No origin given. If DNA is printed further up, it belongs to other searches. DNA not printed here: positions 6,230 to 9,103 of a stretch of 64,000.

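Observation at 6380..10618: SARP/AfsR-like wHTH/NB-ARC/TPR regulator divergent from two uncharacterised genes next to the Ssp-like operon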

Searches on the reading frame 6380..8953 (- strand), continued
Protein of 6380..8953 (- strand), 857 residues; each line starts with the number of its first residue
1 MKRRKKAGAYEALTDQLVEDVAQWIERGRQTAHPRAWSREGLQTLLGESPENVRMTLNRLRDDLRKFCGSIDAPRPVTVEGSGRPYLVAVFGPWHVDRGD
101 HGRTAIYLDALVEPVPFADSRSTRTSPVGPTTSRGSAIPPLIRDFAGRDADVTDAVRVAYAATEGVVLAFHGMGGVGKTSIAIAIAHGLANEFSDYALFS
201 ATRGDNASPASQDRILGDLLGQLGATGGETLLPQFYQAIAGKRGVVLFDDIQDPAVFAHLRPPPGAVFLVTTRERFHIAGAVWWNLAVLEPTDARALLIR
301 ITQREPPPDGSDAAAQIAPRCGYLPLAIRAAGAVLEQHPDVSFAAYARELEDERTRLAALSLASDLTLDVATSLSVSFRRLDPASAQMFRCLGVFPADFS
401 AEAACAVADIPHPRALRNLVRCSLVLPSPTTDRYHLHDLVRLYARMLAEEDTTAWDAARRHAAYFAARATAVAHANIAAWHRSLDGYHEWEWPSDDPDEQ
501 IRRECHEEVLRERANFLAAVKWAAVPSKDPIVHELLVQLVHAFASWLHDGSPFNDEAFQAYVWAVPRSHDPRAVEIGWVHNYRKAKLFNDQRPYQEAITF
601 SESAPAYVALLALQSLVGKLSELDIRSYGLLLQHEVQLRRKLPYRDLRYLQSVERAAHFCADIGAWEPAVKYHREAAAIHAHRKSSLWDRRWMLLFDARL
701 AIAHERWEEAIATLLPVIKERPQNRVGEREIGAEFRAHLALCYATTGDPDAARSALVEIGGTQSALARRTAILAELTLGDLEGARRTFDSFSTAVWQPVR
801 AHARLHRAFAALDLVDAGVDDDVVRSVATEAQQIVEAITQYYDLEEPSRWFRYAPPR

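Call 28: search_protein_families(library=pfam, proteins=[P0002, P0003, P0004, P0006, P0014, P0016, P0018, P0040, P0021], max_evalue=0.001)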
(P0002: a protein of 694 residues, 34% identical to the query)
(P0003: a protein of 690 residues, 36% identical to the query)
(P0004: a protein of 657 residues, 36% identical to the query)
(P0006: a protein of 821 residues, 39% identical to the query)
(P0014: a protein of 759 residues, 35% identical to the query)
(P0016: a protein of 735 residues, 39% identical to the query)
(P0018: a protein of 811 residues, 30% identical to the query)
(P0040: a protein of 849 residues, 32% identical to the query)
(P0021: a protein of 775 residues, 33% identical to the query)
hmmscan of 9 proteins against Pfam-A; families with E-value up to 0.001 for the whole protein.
P0002 (694 aa): 12 families
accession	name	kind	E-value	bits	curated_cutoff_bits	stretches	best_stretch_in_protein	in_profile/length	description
PF13424.12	TPR_12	-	7.2e-36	122.7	30.1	4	476-547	4-77/77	Tetratricopeptide repeat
PF13176.12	TPR_7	-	2e-22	77.7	27.9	2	517-551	1-35/36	Tetratricopeptide repeat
PF13181.12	TPR_8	-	8.3e-18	63.4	25.7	0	516-546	2-32/34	Tetratricopeptide repeat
PF13374.12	TPR_10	-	1.3e-16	60.5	27.5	0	556-586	3-33/42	Tetratricopeptide repeat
PF07719.23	TPR_2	-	3.1e-15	55.4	27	0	557-585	3-31/34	Tetratricopeptide repeat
PF00515.34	TPR_1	-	1.9e-14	53.2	27.8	2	516-543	2-29/34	Tetratricopeptide repeat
PF00931.28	NB-ARC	-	9.7e-09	35.3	23.5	1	64-295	1-247/248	NB-ARC domain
PF10579.15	Rapsyn_N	-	4.4e-08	33.5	23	0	460-510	28-78/80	Rapsyn N-terminal myristoylation and linker region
PF13174.12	TPR_6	-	5.3e-08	33.4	26.3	0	520-540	5-25/33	Tetratricopeptide repeat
PF17874.7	TPR_MalT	-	2.5e-06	27.5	45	0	555-674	40-160/336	MalT-like TPR region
PF13191.12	AAA_16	-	3.1e-05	25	32.6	1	61-114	2-55/167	AAA ATPase domain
PF13432.12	TPR_16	-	3.7e-05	24.5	32.7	0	549-584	27-60/65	Tetratricopeptide repeat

P0003 (690 aa): 8 families
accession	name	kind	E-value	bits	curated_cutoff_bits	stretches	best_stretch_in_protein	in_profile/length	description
PF13424.12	TPR_12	-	4.2e-14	52.9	30.1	1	592-661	6-77/77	Tetratricopeptide repeat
PF00931.28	NB-ARC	-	7e-12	45.6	23.5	1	194-368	19-208/248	NB-ARC domain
PF00515.34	TPR_1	-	7.4e-08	32.3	27.8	1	592-618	4-30/34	Tetratricopeptide repeat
PF13191.12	AAA_16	-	1.8e-07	32.2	32.6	1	175-286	2-124/167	AAA ATPase domain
PF13401.12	AAA_22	-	3.9e-07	30.9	27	1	193-285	4-93/130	AAA domain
PF07719.23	TPR_2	-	6.9e-06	26.2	27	0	631-660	3-32/34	Tetratricopeptide repeat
PF13176.12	TPR_7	-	7.2e-06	26.1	27.9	1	592-625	2-35/36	Tetratricopeptide repeat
PF13374.12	TPR_10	-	0.00011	22.6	27.5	0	634-662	7-35/42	Tetratricopeptide repeat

P0004 (657 aa): 11 families
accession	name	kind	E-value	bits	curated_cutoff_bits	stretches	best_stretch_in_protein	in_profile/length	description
PF13424.12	TPR_12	-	1.4e-18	67.2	30.1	2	587-657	4-76/77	Tetratricopeptide repeat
PF00515.34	TPR_1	-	8e-15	54.4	27.8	2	627-654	2-29/34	Tetratricopeptide repeat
PF13176.12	TPR_7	-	2.4e-13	49.4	27.9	1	628-657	1-30/36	Tetratricopeptide repeat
PF13181.12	TPR_8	-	7.7e-12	44.8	25.7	1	628-656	3-31/34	Tetratricopeptide repeat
PF13374.12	TPR_10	-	1.2e-09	38.3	27.5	0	628-657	4-33/42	Tetratricopeptide repeat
PF00931.28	NB-ARC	-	1.4e-07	31.5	23.5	1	150-327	15-208/248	NB-ARC domain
PF07719.23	TPR_2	-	8.7e-07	29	27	0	628-651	3-26/34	Tetratricopeptide repeat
PF10579.15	Rapsyn_N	-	1.4e-06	28.7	23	0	586-621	43-78/80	Rapsyn N-terminal myristoylation and linker region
PF13371.12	TPR_9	-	2.8e-05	24.5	35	0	551-581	34-64/73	Tetratricopeptide repeat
PF13174.12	TPR_6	-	0.00014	22.7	26.3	0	631-651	5-25/33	Tetratricopeptide repeat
PF13191.12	AAA_16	-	0.00015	22.8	32.6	1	134-299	2-106/167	AAA ATPase domain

P0006 (821 aa): 12 families
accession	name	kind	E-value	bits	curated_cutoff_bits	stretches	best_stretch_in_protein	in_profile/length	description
PF13424.12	TPR_12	-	1.7e-34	118.3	30.1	5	609-680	3-76/77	Tetratricopeptide repeat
PF00515.34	TPR_1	-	9.6e-18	63.6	27.8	0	529-554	1-26/34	Tetratricopeptide repeat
PF07719.23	TPR_2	-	4.1e-16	58.1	27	0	729-758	1-30/34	Tetratricopeptide repeat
PF13176.12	TPR_7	-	4e-14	51.9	27.9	1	571-605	1-35/36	Tetratricopeptide repeat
PF13181.12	TPR_8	-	1.5e-10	40.8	25.7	0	531-558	3-30/34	Tetratricopeptide repeat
PF13374.12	TPR_10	-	4.1e-08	33.4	27.5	0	729-758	2-31/42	Tetratricopeptide repeat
PF17874.7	TPR_MalT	-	3.7e-07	30.2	45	1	576-797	8-231/336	MalT-like TPR region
PF13432.12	TPR_16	-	3.1e-06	27.9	32.7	1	614-678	2-60/65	Tetratricopeptide repeat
PF00931.28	NB-ARC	-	3.1e-05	23.8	23.5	1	134-303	21-206/248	NB-ARC domain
PF10579.15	Rapsyn_N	-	7.6e-05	23.2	23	0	668-725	25-79/80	Rapsyn N-terminal myristoylation and linker region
PF13431.12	TPR_17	-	0.00045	20.7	24.4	0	530-549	14-33/34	Tetratricopeptide repeat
PF13414.12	TPR_11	-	0.00072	19.6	26.8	0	616-638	1-23/42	TPR repeat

P0014 (759 aa): 5 families
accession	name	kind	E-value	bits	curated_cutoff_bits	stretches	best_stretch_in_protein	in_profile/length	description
PF13424.12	TPR_12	-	1.6e-15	57.5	30.1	1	578-642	6-72/77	Tetratricopeptide repeat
PF00931.28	NB-ARC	-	1.1e-06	28.5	23.5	1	146-358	20-247/248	NB-ARC domain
PF13374.12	TPR_10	-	5.7e-05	23.4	27.5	0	617-648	4-35/42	Tetratricopeptide repeat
PF07719.23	TPR_2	-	0.00028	21.2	27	0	616-642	2-28/34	Tetratricopeptide repeat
PF13176.12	TPR_7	-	0.00059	20.2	27.9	0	617-650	1-34/36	Tetratricopeptide repeat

P0016 (735 aa): 6 families
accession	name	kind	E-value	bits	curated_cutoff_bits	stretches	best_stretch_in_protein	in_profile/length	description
PF13424.12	TPR_12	-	1.4e-17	64.1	30.1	4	523-594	3-76/77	Tetratricopeptide repeat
PF00931.28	NB-ARC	-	6.5e-16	58.8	23.5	1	20-211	7-208/248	NB-ARC domain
PF17874.7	TPR_MalT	-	5.8e-10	39.4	45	1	493-680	11-199/336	MalT-like TPR region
PF13374.12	TPR_10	-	6.8e-07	29.5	27.5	0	641-673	1-33/42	Tetratricopeptide repeat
PF13191.12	AAA_16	-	0.00025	22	32.6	1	11-121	2-140/167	AAA ATPase domain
PF07719.23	TPR_2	-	0.00038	20.8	27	0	523-552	1-30/34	Tetratricopeptide repeat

P0018 (811 aa): 14 families
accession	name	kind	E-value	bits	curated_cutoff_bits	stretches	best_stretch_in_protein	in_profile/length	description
PF13424.12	TPR_12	-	1.1e-33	115.6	30.1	3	639-709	4-76/77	Tetratricopeptide repeat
PF13374.12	TPR_10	-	3.3e-23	81.4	27.5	1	639-670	3-34/42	Tetratricopeptide repeat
PF00515.34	TPR_1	-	1.2e-20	72.8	27.8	1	639-667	2-30/34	Tetratricopeptide repeat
PF13176.12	TPR_7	-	3.7e-20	70.7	27.9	1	640-674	1-35/36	Tetratricopeptide repeat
PF19960.5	EAD7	-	9e-20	70.7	32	1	11-72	1-62/62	Effector-associated domain 7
PF07719.23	TPR_2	-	1.4e-19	68.9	27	1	640-668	3-31/34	Tetratricopeptide repeat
PF13181.12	TPR_8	-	2.1e-15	56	25.7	0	641-669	4-32/34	Tetratricopeptide repeat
PF17874.7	TPR_MalT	-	4.5e-15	56.2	45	2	639-782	41-185/336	MalT-like TPR region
PF13414.12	TPR_11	-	3.8e-09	36.5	26.8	0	645-668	1-24/42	TPR repeat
PF00931.28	NB-ARC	-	2.9e-08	33.7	23.5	1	113-300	3-206/248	NB-ARC domain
PF13174.12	TPR_6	-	2.2e-05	25.2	26.3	0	643-665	5-27/33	Tetratricopeptide repeat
PF19955.5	EAD1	-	2.3e-05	25.2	24.2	1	3-73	3-78/90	Effector-associated domain 1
PF13432.12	TPR_16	-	0.00039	21.2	32.7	0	644-704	3-57/65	Tetratricopeptide repeat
PF10579.15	Rapsyn_N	-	0.00053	20.5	23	0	542-593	27-78/80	Rapsyn N-terminal myristoylation and linker region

P0040 (849 aa): 10 families
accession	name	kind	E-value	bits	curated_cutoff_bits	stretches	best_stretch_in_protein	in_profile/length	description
PF13424.12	TPR_12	-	6.9e-25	87.5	30.1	3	612-681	2-73/77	Tetratricopeptide repeat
PF00515.34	TPR_1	-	7.5e-17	60.8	27.8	0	575-598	3-26/34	Tetratricopeptide repeat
PF07719.23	TPR_2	-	6.3e-15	54.4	27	0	693-724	1-32/34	Tetratricopeptide repeat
PF13181.12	TPR_8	-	6.9e-14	51.2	25.7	0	613-644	1-32/34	Tetratricopeptide repeat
PF13374.12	TPR_10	-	1.3e-12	47.7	27.5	0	613-646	2-35/42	Tetratricopeptide repeat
PF17874.7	TPR_MalT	-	1.7e-10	41.1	45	2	611-753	38-183/336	MalT-like TPR region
PF13176.12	TPR_7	-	3.9e-07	30.1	27.9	0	575-601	1-29/36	Tetratricopeptide repeat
PF13401.12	AAA_22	-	2.6e-05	25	27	1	126-219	5-93/130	AAA domain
PF00931.28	NB-ARC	-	3.3e-05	23.7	23.5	1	121-313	12-209/248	NB-ARC domain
PF13191.12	AAA_16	-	0.00052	21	32.6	1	108-153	2-51/167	AAA ATPase domain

P0021 (775 aa): 9 families
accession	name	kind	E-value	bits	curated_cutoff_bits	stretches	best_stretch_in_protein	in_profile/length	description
PF13424.12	TPR_12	-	4.8e-25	88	30.1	2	567-634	6-75/77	Tetratricopeptide repeat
PF13176.12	TPR_7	-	5.9e-23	79.4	27.9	3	567-600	2-35/36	Tetratricopeptide repeat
PF00515.34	TPR_1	-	1.2e-19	69.6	27.8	2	605-635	2-32/34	Tetratricopeptide repeat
PF13374.12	TPR_10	-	7.7e-15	54.8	27.5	2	567-596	5-34/42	Tetratricopeptide repeat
PF13181.12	TPR_8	-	1.7e-14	53.1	25.7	1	605-636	2-33/34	Tetratricopeptide repeat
PF07719.23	TPR_2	-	2.7e-10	40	27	0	569-595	6-32/34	Tetratricopeptide repeat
PF10579.15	Rapsyn_N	-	1.8e-09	38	23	0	565-599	44-78/80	Rapsyn N-terminal myristoylation and linker region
PF14853.12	Fis1_TPR_C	-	2.5e-05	24.8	25.3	0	570-596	7-33/53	Fis1 C-terminal tetratricopeptide repeat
PF13191.12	AAA_16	-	9.4e-05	23.4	32.6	1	152-198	2-51/167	AAA ATPase domain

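Call 67: predict_structure(alignment_id=A2)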
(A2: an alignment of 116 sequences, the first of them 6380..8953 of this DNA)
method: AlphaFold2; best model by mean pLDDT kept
length: 857 residues; sequences in the alignment: 116
mean_pLDDT: 75.5   pTM: 0.66
mean pLDDT of the five models: 75.5, 74.0, 73.9, 73.8, 73.2
residues with pLDDT >= 90: 355; 70-90: 194; 50-70: 158; < 50: 150
segments of 3 or more residues with pLDDT < 50: 1-5, 31-37, 72-80, 83-133, 488-492, 584-587, 600-620, 642-644, 789-796, 813-824, 843-857
pLDDT, mean of each block of 10 residues (from residue 1): 48 73 67 44 52 70 66 42 40 32 32 26 31 67 94 97 96 96 97 96 79 94 91 96 97 91 97 94 97 96 86 92 97 96 96 96 84 94 97 97 97 96 95 96 96 94 95 84 60 67 86 93 92 91 75 72 74 64 50 52 44 42 56 60 61 78 77 83 71 84 88 90 66 88 91 89 71 77 61 47 54 47 53 57 46 33
secondary structure, 60 per line:
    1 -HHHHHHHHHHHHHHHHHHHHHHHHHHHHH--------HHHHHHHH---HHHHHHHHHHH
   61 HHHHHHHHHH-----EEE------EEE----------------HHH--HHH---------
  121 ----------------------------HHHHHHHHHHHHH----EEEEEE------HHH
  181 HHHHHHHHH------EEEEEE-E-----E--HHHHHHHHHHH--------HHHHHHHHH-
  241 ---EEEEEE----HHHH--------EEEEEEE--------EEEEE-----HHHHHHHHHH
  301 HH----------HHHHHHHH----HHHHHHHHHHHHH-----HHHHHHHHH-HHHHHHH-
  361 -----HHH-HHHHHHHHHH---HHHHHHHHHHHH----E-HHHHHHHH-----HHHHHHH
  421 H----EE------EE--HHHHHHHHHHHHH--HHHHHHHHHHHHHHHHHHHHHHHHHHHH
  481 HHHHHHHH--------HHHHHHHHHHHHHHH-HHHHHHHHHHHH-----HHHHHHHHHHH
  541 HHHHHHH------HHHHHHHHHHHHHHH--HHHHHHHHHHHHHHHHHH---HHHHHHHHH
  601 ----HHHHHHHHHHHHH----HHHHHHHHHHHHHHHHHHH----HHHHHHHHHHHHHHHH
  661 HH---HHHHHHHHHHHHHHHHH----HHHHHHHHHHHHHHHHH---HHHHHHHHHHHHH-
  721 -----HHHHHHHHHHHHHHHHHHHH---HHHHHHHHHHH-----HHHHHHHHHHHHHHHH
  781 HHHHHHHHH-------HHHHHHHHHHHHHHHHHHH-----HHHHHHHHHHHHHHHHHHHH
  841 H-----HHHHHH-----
elements in order (helices of 4 or more, strands of 3 or more residues): H2-30 H39-46 H50-70 E76-78 E85-87 H149-161 E166-171 H178-189 E196-201 H212-222 H231-239 E244-249 H254-257 E266-272 E281-285 H291-302 H313-320 H325-337 H343-351 H353-359 H370-379 H383-394 H401-408 H414-421 H438-450 H453-488 H497-511 H513-524 H530-547 H554-568 H571-588 H592-600 H605-617 H622-640 H645-662 H666-682 H687-703 H707-719 H726-745 H749-759 H765-789 H797-815 H821-841 H847-852
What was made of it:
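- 7565..8569 (-): NB-ARC nucleotide-binding oligomerisation module with its winged-helix lid, residues 129-463. Walker A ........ 172-179, Walker B VVLFDD 245-250, sensor TTR 271-273, GYLPLA 322-327, LHD 436-438. AF2 pLDDT above 90 (call 67).
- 6383..7564 (-): C-terminal all-helical repeat region, residues 464-857 (presumed sensor). It is TPR-like but has no canonical TPR match. AF2 shows about 18 helices between 497 and 852, with pLDDT 45-90 (call 67).
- On STAND NTPases, NB-ARC (AP-ATPase) clade: AF2 pLDDT is above 90 over 140-480 (call 67). AF2 shows about 18 consecutive helices between 497 and 852 (call 67).
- Closest known: AfsR. Same: A helical-repeat region follows the NOD (call 67).
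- Checked: The AF2 model shows generic helical repeats (call 67).
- Tried and rejected: In the full-length AF2 model the N-terminus reached only pLDDT 40-73 (call 67).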
